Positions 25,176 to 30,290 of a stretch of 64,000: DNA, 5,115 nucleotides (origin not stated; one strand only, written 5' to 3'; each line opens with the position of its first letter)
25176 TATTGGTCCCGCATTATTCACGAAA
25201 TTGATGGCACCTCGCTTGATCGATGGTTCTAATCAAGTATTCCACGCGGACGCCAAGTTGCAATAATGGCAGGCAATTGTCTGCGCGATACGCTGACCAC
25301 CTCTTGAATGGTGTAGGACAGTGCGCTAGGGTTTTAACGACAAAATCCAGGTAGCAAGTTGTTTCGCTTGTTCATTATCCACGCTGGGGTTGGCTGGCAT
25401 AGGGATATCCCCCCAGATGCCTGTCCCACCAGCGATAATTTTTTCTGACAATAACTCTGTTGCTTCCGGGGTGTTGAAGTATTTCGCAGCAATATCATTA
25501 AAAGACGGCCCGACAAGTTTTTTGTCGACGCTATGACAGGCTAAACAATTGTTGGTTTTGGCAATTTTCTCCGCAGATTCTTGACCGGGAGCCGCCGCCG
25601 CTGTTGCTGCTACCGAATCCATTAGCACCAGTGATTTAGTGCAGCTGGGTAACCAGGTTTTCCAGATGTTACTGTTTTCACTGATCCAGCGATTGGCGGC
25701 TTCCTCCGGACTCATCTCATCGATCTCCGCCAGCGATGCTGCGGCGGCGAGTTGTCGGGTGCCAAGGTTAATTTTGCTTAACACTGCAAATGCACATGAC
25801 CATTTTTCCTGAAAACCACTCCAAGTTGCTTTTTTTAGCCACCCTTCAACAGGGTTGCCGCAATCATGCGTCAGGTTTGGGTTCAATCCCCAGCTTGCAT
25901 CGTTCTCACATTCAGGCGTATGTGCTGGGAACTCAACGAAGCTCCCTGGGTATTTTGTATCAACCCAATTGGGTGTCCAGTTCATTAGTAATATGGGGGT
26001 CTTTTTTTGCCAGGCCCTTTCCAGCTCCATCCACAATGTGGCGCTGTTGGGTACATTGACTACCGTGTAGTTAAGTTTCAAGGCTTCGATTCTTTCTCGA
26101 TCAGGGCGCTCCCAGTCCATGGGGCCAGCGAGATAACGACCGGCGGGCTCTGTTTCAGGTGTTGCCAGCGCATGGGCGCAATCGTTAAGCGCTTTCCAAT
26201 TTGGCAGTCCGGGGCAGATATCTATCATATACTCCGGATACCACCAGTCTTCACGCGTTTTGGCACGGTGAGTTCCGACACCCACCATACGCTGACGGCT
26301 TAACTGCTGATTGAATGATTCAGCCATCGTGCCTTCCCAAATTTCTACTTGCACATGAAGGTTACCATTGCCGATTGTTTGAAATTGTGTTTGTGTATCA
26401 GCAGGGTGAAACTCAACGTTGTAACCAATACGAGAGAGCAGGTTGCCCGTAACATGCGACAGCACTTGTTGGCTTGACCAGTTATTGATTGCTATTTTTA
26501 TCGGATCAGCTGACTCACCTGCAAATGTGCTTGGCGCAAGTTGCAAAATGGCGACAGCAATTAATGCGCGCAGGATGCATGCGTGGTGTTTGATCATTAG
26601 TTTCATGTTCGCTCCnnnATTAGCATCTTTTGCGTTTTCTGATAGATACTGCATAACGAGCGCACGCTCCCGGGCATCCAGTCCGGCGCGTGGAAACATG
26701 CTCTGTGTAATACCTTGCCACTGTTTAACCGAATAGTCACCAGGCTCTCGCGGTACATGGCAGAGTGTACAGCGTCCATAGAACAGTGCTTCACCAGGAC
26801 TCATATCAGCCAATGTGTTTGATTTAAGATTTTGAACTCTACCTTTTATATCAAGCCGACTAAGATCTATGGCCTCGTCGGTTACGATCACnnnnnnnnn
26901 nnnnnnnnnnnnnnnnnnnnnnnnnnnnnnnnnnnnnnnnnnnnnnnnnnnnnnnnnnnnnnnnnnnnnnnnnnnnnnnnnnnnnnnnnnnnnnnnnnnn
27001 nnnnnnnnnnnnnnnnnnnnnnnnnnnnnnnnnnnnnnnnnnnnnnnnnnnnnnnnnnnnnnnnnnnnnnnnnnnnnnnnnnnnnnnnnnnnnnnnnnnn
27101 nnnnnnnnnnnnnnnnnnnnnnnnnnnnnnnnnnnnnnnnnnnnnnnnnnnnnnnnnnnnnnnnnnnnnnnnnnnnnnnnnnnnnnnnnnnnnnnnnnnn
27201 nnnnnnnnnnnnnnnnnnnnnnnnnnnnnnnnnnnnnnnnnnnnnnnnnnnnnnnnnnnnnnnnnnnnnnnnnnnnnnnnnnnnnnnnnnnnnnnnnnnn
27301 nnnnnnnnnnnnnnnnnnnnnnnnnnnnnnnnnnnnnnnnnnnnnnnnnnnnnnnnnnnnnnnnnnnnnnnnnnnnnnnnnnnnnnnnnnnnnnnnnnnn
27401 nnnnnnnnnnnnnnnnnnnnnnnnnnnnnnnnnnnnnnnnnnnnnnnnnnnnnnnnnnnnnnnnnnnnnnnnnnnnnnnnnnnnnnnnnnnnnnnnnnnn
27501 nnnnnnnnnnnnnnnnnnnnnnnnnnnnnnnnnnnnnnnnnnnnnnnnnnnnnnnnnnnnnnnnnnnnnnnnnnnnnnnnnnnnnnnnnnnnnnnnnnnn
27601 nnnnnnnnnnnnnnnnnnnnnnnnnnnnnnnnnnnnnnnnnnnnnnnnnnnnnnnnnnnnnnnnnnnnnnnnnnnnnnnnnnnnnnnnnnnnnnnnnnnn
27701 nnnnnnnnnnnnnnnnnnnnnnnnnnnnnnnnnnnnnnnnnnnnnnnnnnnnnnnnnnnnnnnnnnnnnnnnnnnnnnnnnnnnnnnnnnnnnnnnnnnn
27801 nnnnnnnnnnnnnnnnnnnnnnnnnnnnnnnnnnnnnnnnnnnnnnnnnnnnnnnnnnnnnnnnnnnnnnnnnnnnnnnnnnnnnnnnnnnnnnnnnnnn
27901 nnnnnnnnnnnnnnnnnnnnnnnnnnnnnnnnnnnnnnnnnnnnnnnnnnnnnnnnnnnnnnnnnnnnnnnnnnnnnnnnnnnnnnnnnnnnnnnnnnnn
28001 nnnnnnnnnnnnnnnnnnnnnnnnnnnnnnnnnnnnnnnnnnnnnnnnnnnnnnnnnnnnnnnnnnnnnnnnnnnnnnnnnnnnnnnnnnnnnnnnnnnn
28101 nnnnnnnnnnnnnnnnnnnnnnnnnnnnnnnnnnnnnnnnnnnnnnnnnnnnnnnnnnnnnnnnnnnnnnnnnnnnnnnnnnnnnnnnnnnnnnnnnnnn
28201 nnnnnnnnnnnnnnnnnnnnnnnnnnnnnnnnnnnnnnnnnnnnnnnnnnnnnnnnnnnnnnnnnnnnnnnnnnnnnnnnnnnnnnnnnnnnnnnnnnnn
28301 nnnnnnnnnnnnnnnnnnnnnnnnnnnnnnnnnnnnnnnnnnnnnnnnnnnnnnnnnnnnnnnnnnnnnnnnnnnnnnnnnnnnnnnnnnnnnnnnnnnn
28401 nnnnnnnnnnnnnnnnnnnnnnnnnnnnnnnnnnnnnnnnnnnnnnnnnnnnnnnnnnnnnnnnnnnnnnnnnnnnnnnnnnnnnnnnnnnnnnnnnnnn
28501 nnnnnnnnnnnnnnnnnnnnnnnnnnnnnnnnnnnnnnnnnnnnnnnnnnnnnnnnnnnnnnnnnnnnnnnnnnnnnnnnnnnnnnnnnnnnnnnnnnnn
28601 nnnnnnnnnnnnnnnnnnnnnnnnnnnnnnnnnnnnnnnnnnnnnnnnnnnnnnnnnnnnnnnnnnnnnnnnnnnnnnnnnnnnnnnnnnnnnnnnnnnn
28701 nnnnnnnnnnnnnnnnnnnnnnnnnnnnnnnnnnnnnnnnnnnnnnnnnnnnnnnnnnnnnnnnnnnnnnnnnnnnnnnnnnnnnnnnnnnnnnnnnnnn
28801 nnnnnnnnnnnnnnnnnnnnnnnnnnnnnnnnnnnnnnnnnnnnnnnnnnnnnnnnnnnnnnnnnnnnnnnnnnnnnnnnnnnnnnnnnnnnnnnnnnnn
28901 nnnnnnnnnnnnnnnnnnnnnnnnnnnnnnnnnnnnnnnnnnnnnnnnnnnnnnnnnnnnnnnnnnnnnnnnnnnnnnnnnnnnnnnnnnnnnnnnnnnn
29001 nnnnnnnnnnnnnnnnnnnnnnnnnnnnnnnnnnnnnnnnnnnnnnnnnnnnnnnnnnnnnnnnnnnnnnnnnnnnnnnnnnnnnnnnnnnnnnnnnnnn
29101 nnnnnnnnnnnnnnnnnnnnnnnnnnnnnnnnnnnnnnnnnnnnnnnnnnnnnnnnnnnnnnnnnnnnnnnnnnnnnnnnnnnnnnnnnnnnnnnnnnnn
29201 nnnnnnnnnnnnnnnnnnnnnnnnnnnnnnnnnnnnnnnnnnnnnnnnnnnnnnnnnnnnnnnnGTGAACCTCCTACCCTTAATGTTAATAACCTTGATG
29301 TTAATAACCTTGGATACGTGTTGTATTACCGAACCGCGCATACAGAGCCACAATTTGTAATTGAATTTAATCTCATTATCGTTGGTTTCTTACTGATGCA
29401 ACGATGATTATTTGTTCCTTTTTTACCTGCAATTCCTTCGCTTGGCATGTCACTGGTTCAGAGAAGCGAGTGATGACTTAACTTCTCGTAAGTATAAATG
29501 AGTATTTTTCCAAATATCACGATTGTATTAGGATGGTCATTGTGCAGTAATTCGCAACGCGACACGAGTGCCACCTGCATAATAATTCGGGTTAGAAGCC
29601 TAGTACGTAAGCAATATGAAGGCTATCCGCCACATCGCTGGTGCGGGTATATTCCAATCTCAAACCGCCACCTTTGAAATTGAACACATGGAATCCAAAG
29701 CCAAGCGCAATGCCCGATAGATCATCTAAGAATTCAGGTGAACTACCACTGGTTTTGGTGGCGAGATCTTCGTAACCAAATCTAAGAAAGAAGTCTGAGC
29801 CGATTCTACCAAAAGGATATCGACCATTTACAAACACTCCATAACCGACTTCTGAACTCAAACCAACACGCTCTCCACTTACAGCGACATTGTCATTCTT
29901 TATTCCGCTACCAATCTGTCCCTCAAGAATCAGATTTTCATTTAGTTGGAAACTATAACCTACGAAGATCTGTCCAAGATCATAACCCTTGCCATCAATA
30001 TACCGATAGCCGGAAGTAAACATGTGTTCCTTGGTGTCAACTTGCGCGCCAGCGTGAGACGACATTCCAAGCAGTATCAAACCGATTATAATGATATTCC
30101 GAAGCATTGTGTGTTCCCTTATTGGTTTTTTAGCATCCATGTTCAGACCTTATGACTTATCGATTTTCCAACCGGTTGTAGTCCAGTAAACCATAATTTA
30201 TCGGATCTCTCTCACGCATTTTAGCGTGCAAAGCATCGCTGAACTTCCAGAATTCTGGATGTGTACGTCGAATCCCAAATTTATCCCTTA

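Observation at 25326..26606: Orphan ProX/OpuAC-like binding protein fused to cytochrome c, coupled to the molybdoenzyme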

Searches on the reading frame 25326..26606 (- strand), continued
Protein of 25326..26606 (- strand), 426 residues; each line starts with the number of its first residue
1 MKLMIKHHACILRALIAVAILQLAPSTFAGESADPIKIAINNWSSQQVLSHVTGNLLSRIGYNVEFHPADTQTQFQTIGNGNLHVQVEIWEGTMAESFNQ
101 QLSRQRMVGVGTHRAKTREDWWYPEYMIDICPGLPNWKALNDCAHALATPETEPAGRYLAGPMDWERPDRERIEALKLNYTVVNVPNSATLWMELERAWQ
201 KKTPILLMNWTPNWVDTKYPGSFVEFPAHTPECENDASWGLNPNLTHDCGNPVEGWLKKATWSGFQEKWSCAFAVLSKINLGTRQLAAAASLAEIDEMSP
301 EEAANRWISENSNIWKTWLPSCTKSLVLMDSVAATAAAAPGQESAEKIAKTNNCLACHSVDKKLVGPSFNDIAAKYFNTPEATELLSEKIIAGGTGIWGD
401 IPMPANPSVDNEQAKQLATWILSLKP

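Call 68: fold_search(model_id=the predicted structure, library=pdb)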
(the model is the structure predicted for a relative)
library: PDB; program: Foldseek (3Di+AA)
matches with E <= 10: 1409; with E <= 0.001: 536
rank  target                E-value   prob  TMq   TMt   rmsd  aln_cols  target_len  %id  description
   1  4xz6_B                2.3e-36  1.00  0.64  0.93   2.1       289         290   47  TmoX in complex with TMAO (released 2015-08-19)
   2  4xz6_A                3.7e-36  1.00  0.64  0.93   1.9       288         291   47  TmoX in complex with TMAO (released 2015-08-19)
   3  7yle                  6.6e-17  1.00  0.57  0.78   4.1       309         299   19  RnDmpX in complex with DMSP (released 2023-01-25)
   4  3l6h                  2.4e-16  1.00  0.51  0.82   3.3       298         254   17  Crystal structure of lactococcal OpuAC in its closed-liganded conformation complexed with glycine betaine (released 2010-05-19)
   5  2reg_A                4.0e-16  1.00  0.51  0.72   4.7       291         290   13  ABC-transporter choline binding protein in complex with choline (released 2008-09-16)
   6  2reg_B                6.7e-16  1.00  0.52  0.74   4.9       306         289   12  ABC-transporter choline binding protein in complex with choline (released 2008-09-16)
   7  3l6g                  1.6e-15  1.00  0.48  0.75   4.1       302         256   18  Crystal structure of lactococcal OpuAC in its open conformation (released 2010-05-19)
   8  3tmg_A                6.9e-15  1.00  0.50  0.77   4.3       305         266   17  Crystal structure of Glycine betaine, L-proline ABC transporter, glycine/betaine/L-proline-binding protein (ProX) from (released 2011-09-14)
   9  3tmg_B                1.9e-14  1.00  0.50  0.77   4.3       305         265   17  Crystal structure of Glycine betaine, L-proline ABC transporter, glycine/betaine/L-proline-binding protein (ProX) from (released 2011-09-14)
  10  7ahh_A                9.8e-14  1.00  0.51  0.42  13.8       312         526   16  OpuA inhibited inward-facing, SBD docked (released 2020-11-25)
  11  1r9l                  2.9e-13  1.00  0.56  0.74   5.1       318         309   13  structure analysis of ProX in complex with glycine betaine (released 2004-02-24)
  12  7ahd_A                4.3e-13  1.00  0.47  0.37  12.9       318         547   18  OpuA (E190Q) occluded (released 2020-11-25)
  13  8dp7_A                5.9e-11  1.00  0.48  0.74   4.3       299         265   12  Structure of Helicobacter pylori EgtU bound to EGT (released 2022-11-09)
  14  2rej_A                7.4e-11  1.00  0.51  0.72   4.7       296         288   15  ABC-transporter choline binding protein in unliganded semi-closed conformation (released 2008-09-16)
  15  8dp6_B                2.4e-10  1.00  0.46  0.70   4.4       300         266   12  Crystal structure of Helicobacter pylori EgtU (released 2022-11-09)
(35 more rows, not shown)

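Call 70: find_encoding_contigs(protein=P0019, flank=8000, max_places=2)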
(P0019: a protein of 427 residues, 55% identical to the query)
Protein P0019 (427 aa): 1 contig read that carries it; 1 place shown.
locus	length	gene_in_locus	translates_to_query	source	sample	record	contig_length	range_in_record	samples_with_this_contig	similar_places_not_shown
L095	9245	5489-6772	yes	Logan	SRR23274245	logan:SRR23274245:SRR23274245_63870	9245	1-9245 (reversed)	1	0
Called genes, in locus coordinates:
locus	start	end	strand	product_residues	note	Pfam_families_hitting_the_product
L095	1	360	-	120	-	?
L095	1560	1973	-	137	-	PF11944:DUF3461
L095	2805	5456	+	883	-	PF18364:Molybdopterin_N, PF00384:Molybdopterin, PF01568:Molydop_binding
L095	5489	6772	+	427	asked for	PF04069:OpuAC, PF00034:Cytochrom_C (weak)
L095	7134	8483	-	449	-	PF13520:AA_permease_2, PF00324:AA_permease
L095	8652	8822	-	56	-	-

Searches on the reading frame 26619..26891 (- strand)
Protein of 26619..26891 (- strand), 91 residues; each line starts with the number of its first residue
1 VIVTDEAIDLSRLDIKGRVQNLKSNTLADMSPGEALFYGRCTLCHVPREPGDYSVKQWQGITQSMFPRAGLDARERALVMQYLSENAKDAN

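Call 28: search_solved_structures(query=window:26619-26891:-, max_evalue=10, show_alignments=2)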
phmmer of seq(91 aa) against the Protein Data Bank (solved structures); distinct sequences matched with E-value up to 10: 5.
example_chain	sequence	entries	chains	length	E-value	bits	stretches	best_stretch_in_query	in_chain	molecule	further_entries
2j3s_A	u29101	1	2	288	0.062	16.6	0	38-56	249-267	FILAMIN-A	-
8smr_G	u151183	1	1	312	0.33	14.3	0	21-51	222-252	Cbb3-type cytochrome c oxidase subunit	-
8snh_G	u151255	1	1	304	0.54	13.6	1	22-52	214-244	Cbb3-type cytochrome c oxidase subunit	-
3ml1_B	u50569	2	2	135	1.6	12.1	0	23-49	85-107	Diheme cytochrome c napB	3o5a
3u99_A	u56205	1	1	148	1.7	12.1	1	31-87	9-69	Diheme cytochrome c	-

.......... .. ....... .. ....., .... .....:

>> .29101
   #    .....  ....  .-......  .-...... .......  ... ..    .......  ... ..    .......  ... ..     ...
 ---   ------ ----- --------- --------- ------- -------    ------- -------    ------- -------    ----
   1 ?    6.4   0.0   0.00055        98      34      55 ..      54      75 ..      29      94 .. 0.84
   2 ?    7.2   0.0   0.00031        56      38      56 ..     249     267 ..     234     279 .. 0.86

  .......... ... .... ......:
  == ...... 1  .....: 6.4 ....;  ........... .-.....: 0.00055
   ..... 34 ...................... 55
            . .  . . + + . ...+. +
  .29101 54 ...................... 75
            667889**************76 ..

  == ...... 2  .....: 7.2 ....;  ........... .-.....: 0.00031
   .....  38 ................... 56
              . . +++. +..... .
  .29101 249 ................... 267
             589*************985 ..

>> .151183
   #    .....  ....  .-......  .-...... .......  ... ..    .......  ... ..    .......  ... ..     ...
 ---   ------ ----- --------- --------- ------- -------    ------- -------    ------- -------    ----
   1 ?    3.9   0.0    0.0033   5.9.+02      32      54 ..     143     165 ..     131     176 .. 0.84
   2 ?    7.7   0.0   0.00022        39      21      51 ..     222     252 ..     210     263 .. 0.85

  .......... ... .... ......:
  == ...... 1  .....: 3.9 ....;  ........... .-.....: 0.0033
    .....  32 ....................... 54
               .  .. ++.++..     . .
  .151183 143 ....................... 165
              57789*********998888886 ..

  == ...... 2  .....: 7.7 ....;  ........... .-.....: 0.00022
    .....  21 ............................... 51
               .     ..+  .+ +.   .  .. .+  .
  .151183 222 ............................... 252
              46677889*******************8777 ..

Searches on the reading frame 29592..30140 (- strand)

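Call 3: search_protein_families(library=pfam, proteins=[window:29592-30140:-], max_evalue=0.01)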
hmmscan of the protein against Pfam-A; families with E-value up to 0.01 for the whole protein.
window:29592-30140:- (182 aa): 1 family
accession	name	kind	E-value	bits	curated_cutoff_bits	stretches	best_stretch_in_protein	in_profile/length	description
PF13505.12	OMP_b-brl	-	2.6e-05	24.9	28.7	1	52-168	39-154/175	Outer membrane protein beta-barrel domain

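Call 4: search_protein_families(library=ncbifam, proteins=[window:29592-30140:-], max_evalue=0.01)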
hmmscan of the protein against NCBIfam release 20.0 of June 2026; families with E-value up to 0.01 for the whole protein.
window:29592-30140:- (182 aa): 0 families
